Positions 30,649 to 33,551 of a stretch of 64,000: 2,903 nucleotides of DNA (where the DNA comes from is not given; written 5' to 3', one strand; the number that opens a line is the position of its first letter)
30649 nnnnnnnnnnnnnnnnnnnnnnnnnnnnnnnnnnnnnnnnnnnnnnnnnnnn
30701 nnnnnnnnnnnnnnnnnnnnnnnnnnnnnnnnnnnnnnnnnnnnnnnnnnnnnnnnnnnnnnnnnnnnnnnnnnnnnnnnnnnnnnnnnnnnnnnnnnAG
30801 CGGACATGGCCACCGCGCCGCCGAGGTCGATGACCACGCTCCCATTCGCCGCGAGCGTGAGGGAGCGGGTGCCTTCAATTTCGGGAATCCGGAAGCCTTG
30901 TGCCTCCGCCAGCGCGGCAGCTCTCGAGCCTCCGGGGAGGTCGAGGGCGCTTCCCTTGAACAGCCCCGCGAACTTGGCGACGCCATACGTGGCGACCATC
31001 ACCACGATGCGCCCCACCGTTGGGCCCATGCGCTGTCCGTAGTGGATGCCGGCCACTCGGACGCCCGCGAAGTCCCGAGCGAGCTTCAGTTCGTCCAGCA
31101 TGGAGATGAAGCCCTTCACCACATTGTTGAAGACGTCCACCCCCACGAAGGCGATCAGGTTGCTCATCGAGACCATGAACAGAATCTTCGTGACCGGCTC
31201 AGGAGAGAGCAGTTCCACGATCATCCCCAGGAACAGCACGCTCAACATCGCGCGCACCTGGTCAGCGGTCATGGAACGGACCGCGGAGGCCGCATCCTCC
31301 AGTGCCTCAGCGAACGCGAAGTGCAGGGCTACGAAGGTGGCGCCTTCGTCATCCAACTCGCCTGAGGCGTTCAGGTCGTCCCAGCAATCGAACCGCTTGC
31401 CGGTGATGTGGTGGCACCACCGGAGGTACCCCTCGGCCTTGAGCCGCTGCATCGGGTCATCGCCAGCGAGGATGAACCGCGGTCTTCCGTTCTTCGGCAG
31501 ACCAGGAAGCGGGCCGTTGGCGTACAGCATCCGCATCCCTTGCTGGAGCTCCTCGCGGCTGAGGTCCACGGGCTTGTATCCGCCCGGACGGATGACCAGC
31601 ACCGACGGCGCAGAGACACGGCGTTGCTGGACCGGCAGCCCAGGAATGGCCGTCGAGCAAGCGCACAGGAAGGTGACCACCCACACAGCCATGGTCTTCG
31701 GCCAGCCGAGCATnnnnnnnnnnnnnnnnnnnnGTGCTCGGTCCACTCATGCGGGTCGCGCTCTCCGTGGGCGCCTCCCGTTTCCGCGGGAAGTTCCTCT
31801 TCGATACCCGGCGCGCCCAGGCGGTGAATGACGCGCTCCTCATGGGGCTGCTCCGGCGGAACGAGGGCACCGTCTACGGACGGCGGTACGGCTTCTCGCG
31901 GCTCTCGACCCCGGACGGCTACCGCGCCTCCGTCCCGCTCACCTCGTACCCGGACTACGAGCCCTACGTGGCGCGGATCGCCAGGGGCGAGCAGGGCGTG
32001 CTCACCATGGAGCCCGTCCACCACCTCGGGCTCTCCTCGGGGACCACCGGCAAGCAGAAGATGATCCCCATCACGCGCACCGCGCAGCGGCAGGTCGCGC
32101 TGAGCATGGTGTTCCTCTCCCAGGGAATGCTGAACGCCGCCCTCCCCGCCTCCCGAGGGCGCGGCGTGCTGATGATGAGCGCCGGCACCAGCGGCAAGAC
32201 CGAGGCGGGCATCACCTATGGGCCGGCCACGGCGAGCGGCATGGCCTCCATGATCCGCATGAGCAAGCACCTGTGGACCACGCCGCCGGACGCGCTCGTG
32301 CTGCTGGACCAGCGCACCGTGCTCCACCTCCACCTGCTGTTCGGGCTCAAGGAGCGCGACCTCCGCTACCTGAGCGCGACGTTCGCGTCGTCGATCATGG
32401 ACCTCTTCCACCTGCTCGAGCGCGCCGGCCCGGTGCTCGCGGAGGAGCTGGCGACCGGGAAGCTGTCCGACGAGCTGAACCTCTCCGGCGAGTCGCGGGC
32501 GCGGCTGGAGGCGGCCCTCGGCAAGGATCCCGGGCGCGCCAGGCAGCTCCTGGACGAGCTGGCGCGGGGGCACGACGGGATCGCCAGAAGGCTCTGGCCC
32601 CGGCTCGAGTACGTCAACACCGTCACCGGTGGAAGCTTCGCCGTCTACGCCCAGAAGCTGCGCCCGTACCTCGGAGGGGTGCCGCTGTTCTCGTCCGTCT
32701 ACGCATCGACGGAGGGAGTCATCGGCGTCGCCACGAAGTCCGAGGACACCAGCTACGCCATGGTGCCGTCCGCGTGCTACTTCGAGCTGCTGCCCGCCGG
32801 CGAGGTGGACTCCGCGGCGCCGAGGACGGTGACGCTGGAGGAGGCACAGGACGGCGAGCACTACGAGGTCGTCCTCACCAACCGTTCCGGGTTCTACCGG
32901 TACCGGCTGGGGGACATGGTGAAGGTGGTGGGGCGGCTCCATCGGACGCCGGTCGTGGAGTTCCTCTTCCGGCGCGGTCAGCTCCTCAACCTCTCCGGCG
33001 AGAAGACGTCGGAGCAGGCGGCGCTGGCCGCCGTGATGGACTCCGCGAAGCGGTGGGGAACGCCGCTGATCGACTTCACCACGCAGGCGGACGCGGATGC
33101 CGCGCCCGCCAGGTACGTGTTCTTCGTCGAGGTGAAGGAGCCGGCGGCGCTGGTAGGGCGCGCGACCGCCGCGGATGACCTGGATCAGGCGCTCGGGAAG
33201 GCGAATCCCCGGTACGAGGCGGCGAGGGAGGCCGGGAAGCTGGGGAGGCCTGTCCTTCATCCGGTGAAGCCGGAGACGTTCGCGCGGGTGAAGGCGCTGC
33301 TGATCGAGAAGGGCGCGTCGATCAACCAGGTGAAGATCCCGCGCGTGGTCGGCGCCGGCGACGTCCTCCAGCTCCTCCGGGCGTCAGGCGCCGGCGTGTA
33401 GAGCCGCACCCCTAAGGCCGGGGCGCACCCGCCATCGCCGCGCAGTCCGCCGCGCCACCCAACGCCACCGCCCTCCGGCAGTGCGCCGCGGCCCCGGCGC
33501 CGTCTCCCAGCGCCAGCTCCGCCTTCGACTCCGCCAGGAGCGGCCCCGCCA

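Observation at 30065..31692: Lipoprotein HNH-nuclease toxin with 4-nt-overlapping downstream immunity-like gene (polymorphic toxin / SitA-like cassette)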

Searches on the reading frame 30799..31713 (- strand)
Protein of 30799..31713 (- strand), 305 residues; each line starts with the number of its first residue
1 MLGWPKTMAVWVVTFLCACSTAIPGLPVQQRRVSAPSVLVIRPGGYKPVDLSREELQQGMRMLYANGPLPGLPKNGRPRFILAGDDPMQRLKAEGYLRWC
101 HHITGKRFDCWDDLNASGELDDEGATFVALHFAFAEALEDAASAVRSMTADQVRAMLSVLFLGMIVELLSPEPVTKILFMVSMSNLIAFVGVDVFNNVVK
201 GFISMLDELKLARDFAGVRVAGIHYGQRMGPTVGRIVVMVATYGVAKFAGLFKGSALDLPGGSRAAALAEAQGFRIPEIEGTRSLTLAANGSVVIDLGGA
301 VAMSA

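Call 31: find_related_loci(query=A1, collection=genome_contigs, flank=3000)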
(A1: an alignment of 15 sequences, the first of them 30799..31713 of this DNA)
Query A1 (305 aa) in genome_contigs; peptide patterns used: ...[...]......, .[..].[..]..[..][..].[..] (x = any residue, [..] = any of these).
285 stretches matched a pattern; 1 encode a relative of the query (tblastn E <= 1e-3); 1 distinct loci.
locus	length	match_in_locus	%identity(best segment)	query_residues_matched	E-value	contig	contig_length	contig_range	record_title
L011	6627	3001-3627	37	96-303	3e-27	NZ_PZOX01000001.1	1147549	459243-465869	Vitiosangium sp. GDMCC 1.1324 contig1, whole genome shotgun sequence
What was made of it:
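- On SitA (OME-delivered lipoprotein toxins): The only cultured-genome relative is Vitiosangium (call 31).
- Tried and rejected: The pattern scan is too narrow to describe taxonomic range (call 31).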

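Call 39: predict_structure(alignment_id=A1)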
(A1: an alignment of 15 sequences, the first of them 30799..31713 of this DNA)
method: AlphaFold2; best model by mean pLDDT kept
length: 305 residues; sequences in the alignment: 15
mean_pLDDT: 64.0   pTM: 0.54
mean pLDDT of the five models: 64.0, 63.2, 60.2, 59.4, 56.7
residues with pLDDT >= 90: 30; 70-90: 102; 50-70: 85; < 50: 88
segments of 3 or more residues with pLDDT < 50: 1-3, 18-47, 245-262, 264-266, 272-288, 291-305
pLDDT, mean of each block of 10 residues (from residue 1): 57 53 38 39 40 63 58 53 71 85 69 77 90 87 73 77 78 74 67 77 92 92 89 74 47 41 50 42 44 41 36
secondary structure, 60 per line:
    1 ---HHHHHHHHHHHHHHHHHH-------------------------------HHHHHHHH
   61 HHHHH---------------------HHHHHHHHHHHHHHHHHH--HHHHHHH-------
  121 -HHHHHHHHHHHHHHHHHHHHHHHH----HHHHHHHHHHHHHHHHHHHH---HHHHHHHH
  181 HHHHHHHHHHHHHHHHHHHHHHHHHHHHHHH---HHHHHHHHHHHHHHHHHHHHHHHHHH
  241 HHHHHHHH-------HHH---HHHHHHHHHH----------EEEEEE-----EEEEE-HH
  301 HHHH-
elements in order: H4-21 H53-65 H87-104 H107-113 H122-145 H150-169 H173-211 H215-248 H262-271 E282-287 E293-297 H299-304
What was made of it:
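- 30799..31656 (-): Escort (delivery) domain, aa 20-305. SitA5-type, ending at ................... Has conserved Cys100/Cys110 and three moderately hydrophobic helices. The AF2 helical core spans aa 87-248, mean pLDDT 64 (call 39).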

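Call 44: fold_search(model_id=the predicted structure, library=pdb)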
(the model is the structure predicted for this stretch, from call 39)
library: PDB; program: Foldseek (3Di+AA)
matches with E <= 10: 110; with E <= 0.001: 0
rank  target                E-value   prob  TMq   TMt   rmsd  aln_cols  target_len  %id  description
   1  3rip                  6.0e-01  0.25  0.18  0.11  12.3       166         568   12  Crystal Structure of human gamma-tubulin complex protein 4 (GCP4) (released 2011-07-06)
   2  9eri_A                1.1e+00  0.08  0.13  0.18  18.4       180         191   16  Cryo-EM structure of sodium pumping Rnf complex from Acetobacterium woodii bound to NADH (released 2025-03-05)
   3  7as4_K                1.3e+00  0.11  0.16  0.10  18.5       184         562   16  Recombinant human gTuRC (released 2021-01-20)
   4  7xk7_D                1.3e+00  0.10  0.16  0.21  15.8       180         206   15  Cryo-EM structure of Na+-pumping NADH-ubiquinone oxidoreductase from Vibrio cholerae, with korormicin (released 2022-07-20)
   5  8wre_A                1.6e+00  0.07  0.15  0.13  17.9       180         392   17  Human VMAT2 in complex with dopamine (released 2024-09-25)
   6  8cq6_C                1.7e+00  0.04  0.11  0.09  19.7       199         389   14  Bifunctional cyclohexadienyl dehydratase/chorismate mutase from Duganella sacchari (released 2023-08-30)
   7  9eri_E                1.8e+00  0.10  0.15  0.21  17.8       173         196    9  Cryo-EM structure of sodium pumping Rnf complex from Acetobacterium woodii bound to NADH (released 2025-03-05)
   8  8q62_K                1.8e+00  0.10  0.17  0.11  14.2       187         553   17  Early closed conformation of the g-tubulin ring complex (released 2024-02-07)
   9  8i9x_CH               1.9e+00  0.10  0.15  0.09  16.9       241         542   12  Cryo-EM structure of a Chaetomium thermophilum pre-60S ribosomal subunit - Ytm1-1 (released 2023-05-17)
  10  9wji                  2.1e+00  0.06  0.11  0.09  18.0       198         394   14  Alkylsulfone-bound human VAChT (released 2025-11-05)
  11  6v69_I                2.2e+00  0.06  0.16  0.10  13.1       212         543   16  Structures of GCP4 and GCP5 in the native human gamma-tubulin ring complex (released 2020-01-01)
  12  8acy_D                2.3e+00  0.08  0.17  0.22  16.8       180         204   14  X-ray structure of Na+-NQR from Vibrio cholerae at 3.5 A resolution (released 2023-07-12)
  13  8acw_D                2.3e+00  0.08  0.15  0.21  18.3       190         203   12  X-ray structure of Na+-NQR from Vibrio cholerae at 3.4 A resolution (released 2023-07-12)
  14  9vkn_A                2.3e+00  0.07  0.11  0.19  14.2       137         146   18  Crystal structure of DhdR in complex with inducer L2HG (released 2025-08-06)
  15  8vrj_I                2.4e+00  0.07  0.14  0.10  18.3       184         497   14  Rigid body fitted model for gamma tubulin ring complex capped microtubule (released 2024-03-27)
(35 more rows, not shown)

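Call 46: search_protein_representatives(alignment_id=A1)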
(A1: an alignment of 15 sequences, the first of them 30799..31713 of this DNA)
Query: 15 sequences, 406 profile positions. Proteins with E-value up to 0.001 (for the whole library): 406; up to 1e-10: 296; up to 1e-30: 104. The best 150 are listed.
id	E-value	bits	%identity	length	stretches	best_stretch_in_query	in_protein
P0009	8.4e-190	647.4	-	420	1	1-403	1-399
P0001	7.2e-176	601.5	-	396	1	3-335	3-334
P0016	1.8e-165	567.2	-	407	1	13-384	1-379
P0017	8.8e-164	561.7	-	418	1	1-398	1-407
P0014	3.0e-146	503.9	-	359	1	37-313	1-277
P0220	7.3e-145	499.4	-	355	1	1-319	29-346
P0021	3.4e-131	454.4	-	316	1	4-316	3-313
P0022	8.1e-119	413.6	-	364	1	3-374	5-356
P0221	8.6e-102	357.5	-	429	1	38-342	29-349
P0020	1.0e-78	281.5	-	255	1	159-319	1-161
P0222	1.6e-74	267.8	-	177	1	61-213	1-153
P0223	3.2e-67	243.7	-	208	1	74-206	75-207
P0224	6.7e-67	242.6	-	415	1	13-333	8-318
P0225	2.0e-66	241.1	-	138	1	165-301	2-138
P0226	2.4e-66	240.8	-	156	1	1-155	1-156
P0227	1.1e-61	225.5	-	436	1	18-363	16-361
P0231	4.0e-56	207.1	-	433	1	15-301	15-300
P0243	3.5e-45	171.1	-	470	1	6-336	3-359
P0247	2.4e-44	168.3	-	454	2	87-355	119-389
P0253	3.5e-43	164.5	-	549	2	91-323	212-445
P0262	2.2e-39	152.0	-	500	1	33-328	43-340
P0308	7.4e-32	127.2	-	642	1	35-353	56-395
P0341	1.2e-28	116.7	-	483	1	17-332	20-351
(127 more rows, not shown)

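Call 47: search_protein_families(library=ncbifam, proteins=[P0221, P0224, P0227, P0231, P0243, P0247, P0253, P0262, P0308, P0341], max_evalue=0.001)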
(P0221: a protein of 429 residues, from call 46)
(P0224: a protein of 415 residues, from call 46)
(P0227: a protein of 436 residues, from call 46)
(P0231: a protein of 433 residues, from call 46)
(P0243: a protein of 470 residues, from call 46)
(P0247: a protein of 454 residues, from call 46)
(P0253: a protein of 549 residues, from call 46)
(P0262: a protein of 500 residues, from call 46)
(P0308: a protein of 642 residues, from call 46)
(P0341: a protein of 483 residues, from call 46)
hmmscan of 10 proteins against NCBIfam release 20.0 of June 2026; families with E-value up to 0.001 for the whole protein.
P0221 (429 aa): 1 family
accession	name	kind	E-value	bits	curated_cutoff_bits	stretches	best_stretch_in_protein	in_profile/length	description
NF050093.1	SitA5_escort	subfamily_domain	3.8e-40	138.1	160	1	65-235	89-257/262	SitA5 family polymorphic toxin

P0224 (415 aa): 1 family
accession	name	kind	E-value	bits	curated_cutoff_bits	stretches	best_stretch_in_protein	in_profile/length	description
NF050093.1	SitA5_escort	subfamily_domain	3.9e-32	111.8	160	1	73-232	99-257/262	SitA5 family polymorphic toxin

P0227 (436 aa): 1 family
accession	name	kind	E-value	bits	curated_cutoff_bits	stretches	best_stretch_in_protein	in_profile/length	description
NF050093.1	SitA5_escort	subfamily_domain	7.1e-41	140.5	160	1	14-249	4-261/262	SitA5 family polymorphic toxin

P0231 (433 aa): 1 family
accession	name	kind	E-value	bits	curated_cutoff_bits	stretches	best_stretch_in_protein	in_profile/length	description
NF050093.1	SitA5_escort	subfamily_domain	4e-40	138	160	1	13-248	3-260/262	SitA5 family polymorphic toxin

P0243 (470 aa): 1 family
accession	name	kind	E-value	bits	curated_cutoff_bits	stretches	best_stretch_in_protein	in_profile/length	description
NF050093.1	SitA5_escort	subfamily_domain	3.6e-101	338.1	160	1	8-267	1-261/262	SitA5 family polymorphic toxin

P0247 (454 aa): 1 family
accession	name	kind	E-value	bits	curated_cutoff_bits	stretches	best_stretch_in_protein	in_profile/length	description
NF050093.1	SitA5_escort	subfamily_domain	3.4e-88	295.5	160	1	12-281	1-262/262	SitA5 family polymorphic toxin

P0253 (549 aa): 1 family
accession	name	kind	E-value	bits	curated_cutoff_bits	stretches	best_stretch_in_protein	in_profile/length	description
NF050093.1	SitA5_escort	subfamily_domain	8.1e-99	330.4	160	1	107-369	1-261/262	SitA5 family polymorphic toxin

P0262 (500 aa): 1 family
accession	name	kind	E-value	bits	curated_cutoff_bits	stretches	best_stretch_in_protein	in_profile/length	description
NF050093.1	SitA5_escort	subfamily_domain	5.5e-64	216.2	160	1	38-260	15-261/262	SitA5 family polymorphic toxin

P0308 (642 aa): 1 family
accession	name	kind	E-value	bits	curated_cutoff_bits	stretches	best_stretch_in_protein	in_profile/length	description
NF050093.1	SitA5_escort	subfamily_domain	1.7e-40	139.2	160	1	56-272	22-259/262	SitA5 family polymorphic toxin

P0341 (483 aa): 1 family
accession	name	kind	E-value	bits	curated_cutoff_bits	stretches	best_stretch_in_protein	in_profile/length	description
NF050093.1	SitA5_escort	subfamily_domain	1.1e-65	221.8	160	1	16-261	3-260/262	SitA5 family polymorphic toxin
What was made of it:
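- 30799..31656 (-): The profile search found 406 representative relatives, including proteins passing the SitA5 cutoff (calls 46, 47).
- On SitA5: The clade profile retrieves proteins scoring 216-338 bits on NF050093, at E=1e-45 to 1e-28 in a library of 1.84 billion proteins (calls 46, 47).
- Five of 10 sampled score 216-338 bits, above the SitA5 cutoff of 160 (calls 46, 47).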

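Call 76: find_homologous_proteins(query=window:30799-31713:-, max_evalue=0.00001)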
Query window:30799-31713:- (305 aa): 36 proteins with E <= 0.00001 among 8000 candidates.
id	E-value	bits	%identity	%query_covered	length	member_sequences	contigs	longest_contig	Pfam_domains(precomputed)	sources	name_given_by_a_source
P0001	1.4e-198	676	100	100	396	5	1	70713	PF01844.30,PF14279.13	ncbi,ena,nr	ncbi:MAG TPA: HNH endonuclease [Myxococcaceae bacterium]|nr:HNH endonuclease [Myxococcaceae bacteriu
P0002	2.1e-153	528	81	97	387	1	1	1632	PF01844.30,PF14279.13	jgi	jgi:hypothetical protein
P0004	1.3e-151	522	77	97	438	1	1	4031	PF14412.13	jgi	jgi:HNH/ENDO VII superfamily nuclease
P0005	3.9e-146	504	77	97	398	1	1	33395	PF14411.13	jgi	-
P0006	3.6e-144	497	75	98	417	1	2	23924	-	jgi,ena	-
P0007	5.2e-143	494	74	98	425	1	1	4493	-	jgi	jgi:hypothetical protein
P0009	4.9e-142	490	75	98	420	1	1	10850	-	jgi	-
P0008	2.0e-141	488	73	98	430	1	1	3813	-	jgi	jgi:hypothetical protein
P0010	5.8e-141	487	75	95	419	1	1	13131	-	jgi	-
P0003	2.2e-127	442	90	70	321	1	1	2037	PF01844.30,PF14279.13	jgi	jgi:hypothetical protein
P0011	5.4e-125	434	66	98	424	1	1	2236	-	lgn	-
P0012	7.6e-119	414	66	93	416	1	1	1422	-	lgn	-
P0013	2.2e-118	413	75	84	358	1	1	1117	-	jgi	jgi:hypothetical protein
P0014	3.7e-117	409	71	87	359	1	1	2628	-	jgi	jgi:hypothetical protein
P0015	2.8e-107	376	59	97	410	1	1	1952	-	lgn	-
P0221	2.0e-56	209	43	87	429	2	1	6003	PF14412.13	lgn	-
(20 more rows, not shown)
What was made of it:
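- On SitA (OME-delivered lipoprotein toxins): Most relatives are unlabelled metagenome contigs, and one short contig is binned as Gemmatimonadales (call 76).
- The subclade is almost entirely from uncultured organisms (call 76).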

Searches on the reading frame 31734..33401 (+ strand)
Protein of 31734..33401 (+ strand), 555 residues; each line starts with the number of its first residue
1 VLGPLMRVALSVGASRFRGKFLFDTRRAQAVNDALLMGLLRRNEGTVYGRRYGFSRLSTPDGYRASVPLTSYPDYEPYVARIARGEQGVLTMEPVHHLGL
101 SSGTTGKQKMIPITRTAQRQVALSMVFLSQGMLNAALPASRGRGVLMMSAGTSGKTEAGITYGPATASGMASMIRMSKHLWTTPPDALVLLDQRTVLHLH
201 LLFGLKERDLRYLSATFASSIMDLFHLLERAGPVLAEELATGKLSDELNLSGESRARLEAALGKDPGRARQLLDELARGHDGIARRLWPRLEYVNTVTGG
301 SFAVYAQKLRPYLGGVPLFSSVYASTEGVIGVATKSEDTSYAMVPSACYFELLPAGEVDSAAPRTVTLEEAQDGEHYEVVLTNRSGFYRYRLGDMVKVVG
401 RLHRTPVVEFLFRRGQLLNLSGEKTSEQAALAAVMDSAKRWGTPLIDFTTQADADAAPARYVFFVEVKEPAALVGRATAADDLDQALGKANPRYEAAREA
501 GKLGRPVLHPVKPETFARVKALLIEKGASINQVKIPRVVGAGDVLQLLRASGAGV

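Call 3: search_protein_families(library=pfam, proteins=[window:31734-33401:+], max_evalue=0.1)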
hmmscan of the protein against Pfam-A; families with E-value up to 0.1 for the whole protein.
window:31734-33401:+ (555 aa): 4 families
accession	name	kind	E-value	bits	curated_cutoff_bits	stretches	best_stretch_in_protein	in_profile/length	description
PF03321.19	GH3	-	1.1e-74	251.8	23.6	1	20-318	4-304/304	GH3 family N-terminal domain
PF23572.1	GH3_C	-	6.3e-23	82.1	23.6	1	430-539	3-115/119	GH3 family C-terminal domain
PF23571.1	GH3_M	-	3.9e-20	72.1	23.6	1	341-413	1-75/75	GH3 family central domain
PF25146.1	GH3_N_vert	-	4e-06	27.1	34.1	1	266-303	24-61/68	Vertebrate GH3, N-terminal domain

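Call 4: search_protein_families(library=ncbifam, proteins=[window:31734-33401:+], max_evalue=0.1)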
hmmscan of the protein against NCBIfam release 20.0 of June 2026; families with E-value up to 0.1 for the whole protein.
window:31734-33401:+ (555 aa): 1 family
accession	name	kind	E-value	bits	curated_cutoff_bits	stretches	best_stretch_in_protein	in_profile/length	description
NF052613.1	OlsH_GH3_orni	equivalog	1.5e-24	86.5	620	2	281-545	247-504/524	lyso-ornithine lipid synthetase OlsH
